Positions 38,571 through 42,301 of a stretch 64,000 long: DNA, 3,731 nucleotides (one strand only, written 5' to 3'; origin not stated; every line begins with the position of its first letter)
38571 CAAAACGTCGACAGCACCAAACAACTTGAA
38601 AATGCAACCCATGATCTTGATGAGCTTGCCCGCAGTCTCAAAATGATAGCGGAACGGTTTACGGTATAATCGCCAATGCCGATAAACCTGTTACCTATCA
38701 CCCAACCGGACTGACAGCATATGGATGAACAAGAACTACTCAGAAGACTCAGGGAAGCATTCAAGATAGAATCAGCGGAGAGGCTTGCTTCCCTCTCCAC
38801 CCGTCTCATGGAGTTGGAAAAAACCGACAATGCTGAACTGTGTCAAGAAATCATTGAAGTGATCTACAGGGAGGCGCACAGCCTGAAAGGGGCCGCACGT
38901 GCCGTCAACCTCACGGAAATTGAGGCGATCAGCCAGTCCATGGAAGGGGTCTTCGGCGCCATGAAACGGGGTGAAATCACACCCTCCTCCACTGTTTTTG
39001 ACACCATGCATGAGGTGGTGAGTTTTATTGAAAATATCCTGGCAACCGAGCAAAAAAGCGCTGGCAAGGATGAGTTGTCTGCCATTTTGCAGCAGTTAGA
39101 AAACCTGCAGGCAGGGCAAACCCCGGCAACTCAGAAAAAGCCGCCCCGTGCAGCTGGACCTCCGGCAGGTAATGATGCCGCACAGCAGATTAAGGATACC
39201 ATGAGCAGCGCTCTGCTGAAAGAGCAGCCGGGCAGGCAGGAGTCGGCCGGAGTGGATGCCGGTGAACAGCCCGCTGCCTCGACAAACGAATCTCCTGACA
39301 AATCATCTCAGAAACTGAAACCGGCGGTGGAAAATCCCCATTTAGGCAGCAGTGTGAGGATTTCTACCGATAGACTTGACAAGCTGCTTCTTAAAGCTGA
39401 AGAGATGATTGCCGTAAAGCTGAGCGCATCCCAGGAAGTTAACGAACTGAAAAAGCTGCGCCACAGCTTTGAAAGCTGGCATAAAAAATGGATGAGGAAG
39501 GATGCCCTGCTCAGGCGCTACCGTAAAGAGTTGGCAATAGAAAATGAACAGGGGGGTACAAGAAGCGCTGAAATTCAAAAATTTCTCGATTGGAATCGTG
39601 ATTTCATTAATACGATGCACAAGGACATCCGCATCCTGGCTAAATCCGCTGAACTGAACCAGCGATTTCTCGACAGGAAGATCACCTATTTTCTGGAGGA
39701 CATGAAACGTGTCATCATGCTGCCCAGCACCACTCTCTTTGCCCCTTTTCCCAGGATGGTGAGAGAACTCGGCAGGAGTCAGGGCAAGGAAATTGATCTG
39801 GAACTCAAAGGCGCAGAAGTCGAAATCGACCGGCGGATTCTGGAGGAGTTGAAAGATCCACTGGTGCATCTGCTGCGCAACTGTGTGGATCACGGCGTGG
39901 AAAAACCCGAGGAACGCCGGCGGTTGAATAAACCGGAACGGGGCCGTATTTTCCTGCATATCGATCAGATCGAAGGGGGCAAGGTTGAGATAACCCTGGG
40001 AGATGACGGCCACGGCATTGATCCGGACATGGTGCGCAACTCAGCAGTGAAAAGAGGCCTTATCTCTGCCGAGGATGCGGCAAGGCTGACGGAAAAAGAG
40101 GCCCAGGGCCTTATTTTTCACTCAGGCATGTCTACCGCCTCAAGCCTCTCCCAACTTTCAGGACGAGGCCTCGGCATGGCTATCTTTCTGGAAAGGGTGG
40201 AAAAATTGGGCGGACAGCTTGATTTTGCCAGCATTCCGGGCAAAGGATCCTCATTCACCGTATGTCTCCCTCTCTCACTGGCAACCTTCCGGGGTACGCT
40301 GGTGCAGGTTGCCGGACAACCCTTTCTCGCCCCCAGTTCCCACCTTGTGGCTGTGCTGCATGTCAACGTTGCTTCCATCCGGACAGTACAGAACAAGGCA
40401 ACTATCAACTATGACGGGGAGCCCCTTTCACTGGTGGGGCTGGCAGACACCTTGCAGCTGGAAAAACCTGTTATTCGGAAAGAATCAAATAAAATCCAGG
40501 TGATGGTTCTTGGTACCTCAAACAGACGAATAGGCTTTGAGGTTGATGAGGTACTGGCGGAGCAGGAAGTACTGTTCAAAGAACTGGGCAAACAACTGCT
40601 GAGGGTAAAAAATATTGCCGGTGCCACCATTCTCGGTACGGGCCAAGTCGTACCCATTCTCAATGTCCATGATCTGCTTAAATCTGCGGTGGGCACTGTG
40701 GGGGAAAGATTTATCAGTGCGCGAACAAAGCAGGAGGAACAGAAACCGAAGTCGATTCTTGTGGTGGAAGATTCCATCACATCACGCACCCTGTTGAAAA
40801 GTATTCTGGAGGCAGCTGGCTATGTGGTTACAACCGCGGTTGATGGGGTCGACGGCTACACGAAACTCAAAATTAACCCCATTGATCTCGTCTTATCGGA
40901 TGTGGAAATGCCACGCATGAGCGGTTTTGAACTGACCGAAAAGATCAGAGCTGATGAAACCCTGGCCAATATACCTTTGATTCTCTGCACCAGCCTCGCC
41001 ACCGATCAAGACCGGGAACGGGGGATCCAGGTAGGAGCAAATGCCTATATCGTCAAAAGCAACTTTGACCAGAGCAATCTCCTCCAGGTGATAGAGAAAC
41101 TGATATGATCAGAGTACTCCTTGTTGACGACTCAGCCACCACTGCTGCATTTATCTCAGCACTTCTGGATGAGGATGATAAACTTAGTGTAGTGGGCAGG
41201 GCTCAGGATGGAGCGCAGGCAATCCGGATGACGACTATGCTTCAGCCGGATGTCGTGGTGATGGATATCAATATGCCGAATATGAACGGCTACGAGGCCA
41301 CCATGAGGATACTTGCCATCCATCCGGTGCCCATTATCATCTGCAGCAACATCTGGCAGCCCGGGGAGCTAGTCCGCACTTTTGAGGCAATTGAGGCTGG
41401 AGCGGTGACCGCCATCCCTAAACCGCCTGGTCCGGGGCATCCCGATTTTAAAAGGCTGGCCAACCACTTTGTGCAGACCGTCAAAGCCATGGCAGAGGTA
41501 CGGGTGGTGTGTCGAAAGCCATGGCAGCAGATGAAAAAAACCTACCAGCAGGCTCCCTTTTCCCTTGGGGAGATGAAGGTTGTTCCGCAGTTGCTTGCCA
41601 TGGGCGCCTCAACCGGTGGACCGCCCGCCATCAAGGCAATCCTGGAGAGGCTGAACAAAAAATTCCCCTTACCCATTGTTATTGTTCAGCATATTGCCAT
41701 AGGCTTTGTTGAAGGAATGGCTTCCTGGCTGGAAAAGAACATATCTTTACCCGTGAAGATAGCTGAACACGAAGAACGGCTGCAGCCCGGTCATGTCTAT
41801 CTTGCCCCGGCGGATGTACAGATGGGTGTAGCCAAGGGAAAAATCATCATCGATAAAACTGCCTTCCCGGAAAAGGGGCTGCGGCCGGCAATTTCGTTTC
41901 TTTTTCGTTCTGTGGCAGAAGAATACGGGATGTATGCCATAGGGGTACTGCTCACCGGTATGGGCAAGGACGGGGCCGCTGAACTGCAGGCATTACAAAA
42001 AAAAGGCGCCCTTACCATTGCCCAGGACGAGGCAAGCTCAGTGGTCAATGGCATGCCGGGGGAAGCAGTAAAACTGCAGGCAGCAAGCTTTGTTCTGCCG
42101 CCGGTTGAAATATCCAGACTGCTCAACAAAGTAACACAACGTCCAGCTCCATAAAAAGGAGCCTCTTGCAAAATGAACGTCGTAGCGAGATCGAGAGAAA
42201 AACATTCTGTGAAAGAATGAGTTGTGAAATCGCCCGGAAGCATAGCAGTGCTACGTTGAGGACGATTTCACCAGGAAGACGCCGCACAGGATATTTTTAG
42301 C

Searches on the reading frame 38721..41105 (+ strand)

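Call 32: search_protein_families(library=pfam, proteins=[window:38721-41105:+], max_evalue=0.001)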
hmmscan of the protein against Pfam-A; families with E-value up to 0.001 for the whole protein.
window:38721-41105:+ (795 aa): 4 families
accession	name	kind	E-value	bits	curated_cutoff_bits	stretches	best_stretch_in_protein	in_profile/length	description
PF00072.30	Response_reg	-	3.1e-24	85.7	30.2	1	679-791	1-110/111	Response regulator receiver domain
PF01584.24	CheW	-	7.1e-18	65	23.5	1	526-656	3-137/138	CheW-like domain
PF02518.31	HATPase_c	-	3.4e-16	60.1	26.4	1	379-519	4-110/111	Histidine kinase-, DNA gyrase B-, and HSP90-like ATPase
PF01627.28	Hpt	-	6.5e-10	39.6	24.6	1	10-102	2-73/84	Hpt domain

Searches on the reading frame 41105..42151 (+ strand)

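Call 32: search_protein_families(library=pfam, proteins=[window:41105-42151:+], max_evalue=0.001)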
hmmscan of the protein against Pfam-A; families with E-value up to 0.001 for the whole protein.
window:41105-42151:+ (349 aa): 2 families
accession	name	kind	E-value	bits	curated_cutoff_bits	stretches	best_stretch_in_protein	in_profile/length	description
PF01339.22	CheB_methylest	-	8.1e-59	198.7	24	1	165-339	2-173/174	CheB methylesterase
PF00072.30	Response_reg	-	1.2e-20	74.2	30.2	1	4-108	1-101/111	Response regulator receiver domain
